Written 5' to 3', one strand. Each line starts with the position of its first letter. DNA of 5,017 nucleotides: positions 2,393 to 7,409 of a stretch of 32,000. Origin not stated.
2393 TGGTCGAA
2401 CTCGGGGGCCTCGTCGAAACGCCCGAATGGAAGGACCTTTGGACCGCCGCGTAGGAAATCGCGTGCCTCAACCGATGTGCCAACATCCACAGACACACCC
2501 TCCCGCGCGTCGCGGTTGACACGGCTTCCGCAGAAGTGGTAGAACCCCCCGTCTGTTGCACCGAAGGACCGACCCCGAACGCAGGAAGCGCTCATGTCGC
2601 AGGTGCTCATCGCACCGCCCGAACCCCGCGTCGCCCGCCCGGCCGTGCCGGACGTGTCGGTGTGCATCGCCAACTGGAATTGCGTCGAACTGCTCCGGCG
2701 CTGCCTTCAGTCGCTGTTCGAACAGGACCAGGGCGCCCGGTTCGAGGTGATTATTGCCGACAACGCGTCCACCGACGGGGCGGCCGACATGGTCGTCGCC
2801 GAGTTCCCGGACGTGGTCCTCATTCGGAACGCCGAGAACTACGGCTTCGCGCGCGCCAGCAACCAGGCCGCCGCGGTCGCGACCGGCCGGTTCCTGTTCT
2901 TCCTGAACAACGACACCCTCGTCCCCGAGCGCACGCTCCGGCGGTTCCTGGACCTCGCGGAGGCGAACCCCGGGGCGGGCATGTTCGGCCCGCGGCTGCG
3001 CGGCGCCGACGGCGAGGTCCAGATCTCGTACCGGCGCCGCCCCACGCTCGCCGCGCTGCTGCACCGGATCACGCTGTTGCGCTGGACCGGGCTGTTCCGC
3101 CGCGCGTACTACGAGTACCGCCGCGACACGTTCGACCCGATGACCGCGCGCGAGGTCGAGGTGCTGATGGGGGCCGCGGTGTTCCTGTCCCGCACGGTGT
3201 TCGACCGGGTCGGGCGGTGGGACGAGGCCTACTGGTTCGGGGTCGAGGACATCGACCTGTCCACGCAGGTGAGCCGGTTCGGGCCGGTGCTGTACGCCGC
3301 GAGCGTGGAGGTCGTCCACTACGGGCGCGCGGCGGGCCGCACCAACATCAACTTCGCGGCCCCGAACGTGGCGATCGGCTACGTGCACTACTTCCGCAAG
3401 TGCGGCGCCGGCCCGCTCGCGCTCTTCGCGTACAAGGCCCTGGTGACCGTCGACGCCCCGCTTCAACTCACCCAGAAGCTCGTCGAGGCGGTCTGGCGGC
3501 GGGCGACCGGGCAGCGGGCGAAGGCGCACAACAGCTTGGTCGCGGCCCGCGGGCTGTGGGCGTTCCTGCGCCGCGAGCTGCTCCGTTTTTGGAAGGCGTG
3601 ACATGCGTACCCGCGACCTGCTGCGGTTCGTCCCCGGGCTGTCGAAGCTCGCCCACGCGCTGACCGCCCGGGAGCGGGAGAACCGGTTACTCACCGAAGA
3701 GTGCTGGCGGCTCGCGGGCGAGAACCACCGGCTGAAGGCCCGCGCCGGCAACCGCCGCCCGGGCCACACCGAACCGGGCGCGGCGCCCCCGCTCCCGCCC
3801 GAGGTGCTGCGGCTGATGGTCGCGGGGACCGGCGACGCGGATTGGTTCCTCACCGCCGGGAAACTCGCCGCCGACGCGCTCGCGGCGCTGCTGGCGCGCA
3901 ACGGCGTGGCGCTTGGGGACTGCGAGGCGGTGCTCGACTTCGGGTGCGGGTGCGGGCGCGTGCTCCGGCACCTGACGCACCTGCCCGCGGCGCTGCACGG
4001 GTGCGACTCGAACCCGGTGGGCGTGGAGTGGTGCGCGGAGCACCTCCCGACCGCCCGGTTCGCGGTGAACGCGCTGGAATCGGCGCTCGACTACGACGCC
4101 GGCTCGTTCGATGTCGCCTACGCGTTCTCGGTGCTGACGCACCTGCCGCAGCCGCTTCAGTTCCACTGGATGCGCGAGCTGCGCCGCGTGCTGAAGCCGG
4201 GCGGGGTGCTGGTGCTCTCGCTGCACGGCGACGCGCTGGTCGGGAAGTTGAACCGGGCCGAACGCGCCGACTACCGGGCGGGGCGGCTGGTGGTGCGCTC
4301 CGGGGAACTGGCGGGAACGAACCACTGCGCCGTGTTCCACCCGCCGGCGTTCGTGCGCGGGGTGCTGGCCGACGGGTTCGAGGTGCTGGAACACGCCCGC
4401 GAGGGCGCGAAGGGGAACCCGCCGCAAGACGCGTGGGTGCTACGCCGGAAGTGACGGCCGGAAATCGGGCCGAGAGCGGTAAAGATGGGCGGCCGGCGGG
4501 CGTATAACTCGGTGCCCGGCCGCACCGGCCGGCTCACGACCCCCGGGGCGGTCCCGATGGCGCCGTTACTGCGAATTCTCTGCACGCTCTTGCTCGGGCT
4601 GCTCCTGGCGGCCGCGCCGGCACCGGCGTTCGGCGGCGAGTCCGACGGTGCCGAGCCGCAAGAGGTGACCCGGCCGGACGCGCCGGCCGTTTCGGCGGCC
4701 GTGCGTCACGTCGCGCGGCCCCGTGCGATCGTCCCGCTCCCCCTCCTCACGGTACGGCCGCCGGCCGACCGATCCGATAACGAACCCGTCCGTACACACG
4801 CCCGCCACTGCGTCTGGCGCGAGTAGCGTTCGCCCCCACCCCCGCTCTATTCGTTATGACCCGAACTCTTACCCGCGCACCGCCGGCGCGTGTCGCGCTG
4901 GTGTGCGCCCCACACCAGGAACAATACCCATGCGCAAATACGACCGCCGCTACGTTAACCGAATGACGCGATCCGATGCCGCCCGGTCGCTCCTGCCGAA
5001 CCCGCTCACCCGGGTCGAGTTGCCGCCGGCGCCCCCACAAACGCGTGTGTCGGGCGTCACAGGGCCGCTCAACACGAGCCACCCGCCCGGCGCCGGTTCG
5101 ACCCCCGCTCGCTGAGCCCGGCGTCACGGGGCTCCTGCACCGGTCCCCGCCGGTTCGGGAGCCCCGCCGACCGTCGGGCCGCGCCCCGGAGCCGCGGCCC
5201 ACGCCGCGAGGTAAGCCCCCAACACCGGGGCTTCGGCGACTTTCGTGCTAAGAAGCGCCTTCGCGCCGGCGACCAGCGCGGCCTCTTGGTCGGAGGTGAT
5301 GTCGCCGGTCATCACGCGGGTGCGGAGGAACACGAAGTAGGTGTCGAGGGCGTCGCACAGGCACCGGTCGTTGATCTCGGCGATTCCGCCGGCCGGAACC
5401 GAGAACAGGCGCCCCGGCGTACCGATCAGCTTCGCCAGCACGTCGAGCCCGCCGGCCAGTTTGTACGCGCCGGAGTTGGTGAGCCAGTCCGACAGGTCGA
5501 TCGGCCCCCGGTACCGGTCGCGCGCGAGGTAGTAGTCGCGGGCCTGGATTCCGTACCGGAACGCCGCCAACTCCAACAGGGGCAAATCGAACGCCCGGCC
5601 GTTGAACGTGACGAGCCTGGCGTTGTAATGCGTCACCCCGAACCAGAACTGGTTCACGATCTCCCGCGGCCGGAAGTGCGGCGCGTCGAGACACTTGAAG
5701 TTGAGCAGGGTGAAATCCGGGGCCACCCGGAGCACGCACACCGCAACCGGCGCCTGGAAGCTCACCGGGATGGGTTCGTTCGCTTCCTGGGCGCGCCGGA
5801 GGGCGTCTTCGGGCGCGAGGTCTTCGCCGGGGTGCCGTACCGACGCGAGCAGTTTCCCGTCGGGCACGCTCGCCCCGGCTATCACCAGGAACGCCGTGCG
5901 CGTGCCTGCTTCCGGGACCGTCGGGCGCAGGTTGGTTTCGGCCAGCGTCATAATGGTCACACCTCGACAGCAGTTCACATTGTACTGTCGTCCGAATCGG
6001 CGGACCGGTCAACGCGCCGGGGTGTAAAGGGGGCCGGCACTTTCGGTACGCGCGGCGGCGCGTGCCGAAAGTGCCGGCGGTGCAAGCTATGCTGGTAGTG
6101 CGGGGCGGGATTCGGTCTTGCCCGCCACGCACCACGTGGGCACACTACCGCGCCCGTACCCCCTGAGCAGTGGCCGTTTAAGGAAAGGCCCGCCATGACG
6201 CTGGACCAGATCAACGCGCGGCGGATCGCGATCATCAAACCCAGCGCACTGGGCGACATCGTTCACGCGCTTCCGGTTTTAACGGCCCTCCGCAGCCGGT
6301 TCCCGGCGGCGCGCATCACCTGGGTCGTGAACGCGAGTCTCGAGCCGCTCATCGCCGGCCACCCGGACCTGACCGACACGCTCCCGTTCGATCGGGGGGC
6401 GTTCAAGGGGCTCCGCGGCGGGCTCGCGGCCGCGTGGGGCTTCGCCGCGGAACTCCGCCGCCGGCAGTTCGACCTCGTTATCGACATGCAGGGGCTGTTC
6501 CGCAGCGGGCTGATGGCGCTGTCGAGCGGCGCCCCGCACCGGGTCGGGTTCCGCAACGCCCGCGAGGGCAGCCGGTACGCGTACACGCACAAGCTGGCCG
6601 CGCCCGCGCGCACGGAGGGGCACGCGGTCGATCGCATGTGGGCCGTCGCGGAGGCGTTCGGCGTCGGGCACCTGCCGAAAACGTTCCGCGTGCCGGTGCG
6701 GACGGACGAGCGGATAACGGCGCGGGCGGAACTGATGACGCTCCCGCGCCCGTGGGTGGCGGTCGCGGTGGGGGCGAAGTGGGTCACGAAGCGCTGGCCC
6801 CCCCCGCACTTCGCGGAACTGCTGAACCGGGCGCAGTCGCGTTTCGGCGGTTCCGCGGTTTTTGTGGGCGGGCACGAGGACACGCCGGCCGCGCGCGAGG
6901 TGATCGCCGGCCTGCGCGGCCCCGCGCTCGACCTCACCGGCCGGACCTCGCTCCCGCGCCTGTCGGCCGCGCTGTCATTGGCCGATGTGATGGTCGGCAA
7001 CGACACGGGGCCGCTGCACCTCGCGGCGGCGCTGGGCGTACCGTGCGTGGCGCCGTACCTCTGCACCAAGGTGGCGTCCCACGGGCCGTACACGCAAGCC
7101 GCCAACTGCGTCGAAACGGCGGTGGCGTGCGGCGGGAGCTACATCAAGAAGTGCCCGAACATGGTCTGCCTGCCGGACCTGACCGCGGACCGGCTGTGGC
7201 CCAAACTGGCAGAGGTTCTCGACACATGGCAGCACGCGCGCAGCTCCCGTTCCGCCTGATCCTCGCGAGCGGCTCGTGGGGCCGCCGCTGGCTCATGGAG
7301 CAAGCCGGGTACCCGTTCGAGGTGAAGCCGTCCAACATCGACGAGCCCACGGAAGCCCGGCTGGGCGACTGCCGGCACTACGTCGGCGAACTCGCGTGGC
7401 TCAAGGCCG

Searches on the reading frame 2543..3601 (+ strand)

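Call 42: search_protein_families(library=pfam, proteins=[window:2543-3601:+], max_evalue=0.001)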
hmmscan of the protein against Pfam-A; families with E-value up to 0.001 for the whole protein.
window:2543-3601:+ (352 aa): 3 families
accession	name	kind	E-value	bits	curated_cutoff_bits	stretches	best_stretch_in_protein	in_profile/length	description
PF00535.33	Glycos_transf_2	-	2.9e-25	89.6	23.3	1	39-180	1-132/168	Glycosyl transferase family 2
PF13641.12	Glyco_tranf_2_3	-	6.3e-14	53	27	1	36-260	1-212/230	Glycosyltransferase like family 2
PF10111.15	Glyco_tranf_2_2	-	2.1e-05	24.6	27.3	0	65-139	28-106/276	Glycosyltransferase like family 2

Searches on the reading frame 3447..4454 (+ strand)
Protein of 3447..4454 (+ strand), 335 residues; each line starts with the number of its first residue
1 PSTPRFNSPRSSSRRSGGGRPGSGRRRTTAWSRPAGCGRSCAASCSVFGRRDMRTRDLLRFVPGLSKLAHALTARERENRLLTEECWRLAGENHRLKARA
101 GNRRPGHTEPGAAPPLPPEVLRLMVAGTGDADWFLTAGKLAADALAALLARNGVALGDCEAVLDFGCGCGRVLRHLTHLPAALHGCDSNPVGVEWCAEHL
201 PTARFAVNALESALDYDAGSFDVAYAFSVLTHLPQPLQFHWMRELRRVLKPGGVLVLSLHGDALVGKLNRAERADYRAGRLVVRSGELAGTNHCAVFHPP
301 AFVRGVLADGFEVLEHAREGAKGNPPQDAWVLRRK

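Call 42: search_protein_families(library=pfam, proteins=[window:3447-4454:+], max_evalue=0.001)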
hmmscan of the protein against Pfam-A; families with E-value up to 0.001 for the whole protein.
window:3447-4454:+ (335 aa): 5 families
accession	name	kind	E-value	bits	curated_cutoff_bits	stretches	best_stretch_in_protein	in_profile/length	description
PF08241.18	Methyltransf_11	-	3.3e-16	60.1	21.2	1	163-257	1-95/95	Methyltransferase domain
PF13649.12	Methyltransf_25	-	4.4e-16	59.8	27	1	162-253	1-97/97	Methyltransferase domain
PF13489.12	Methyltransf_23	-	9.6e-16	58.4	27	1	144-315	8-163/164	Methyltransferase domain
PF08242.18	Methyltransf_12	-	1.7e-14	54.8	30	1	163-255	1-98/98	Methyltransferase domain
PF13847.12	Methyltransf_31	-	1.3e-08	35.1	27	1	161-261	6-113/145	Methyltransferase domain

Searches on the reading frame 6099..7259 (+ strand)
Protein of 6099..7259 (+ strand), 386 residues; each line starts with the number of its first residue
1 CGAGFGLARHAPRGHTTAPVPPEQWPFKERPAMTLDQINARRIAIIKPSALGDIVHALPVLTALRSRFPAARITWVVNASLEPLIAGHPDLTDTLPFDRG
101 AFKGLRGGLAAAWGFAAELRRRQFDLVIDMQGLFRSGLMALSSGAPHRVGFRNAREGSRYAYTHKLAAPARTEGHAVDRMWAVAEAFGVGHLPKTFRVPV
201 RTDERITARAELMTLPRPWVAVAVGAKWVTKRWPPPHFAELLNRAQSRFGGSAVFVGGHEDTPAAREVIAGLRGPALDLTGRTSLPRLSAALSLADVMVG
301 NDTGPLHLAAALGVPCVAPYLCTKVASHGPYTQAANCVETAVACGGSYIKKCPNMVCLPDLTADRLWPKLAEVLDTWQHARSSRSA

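Call 42: search_protein_families(library=pfam, proteins=[window:6099-7259:+], max_evalue=0.001)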
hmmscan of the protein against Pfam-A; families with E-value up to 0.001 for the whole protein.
window:6099-7259:+ (386 aa): 1 family
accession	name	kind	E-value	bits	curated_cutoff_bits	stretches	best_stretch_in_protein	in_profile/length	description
PF01075.23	Glyco_transf_9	-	2.8e-41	141.9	22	1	115-352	4-241/247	Glycosyltransferase family 9 (heptosyltransferase)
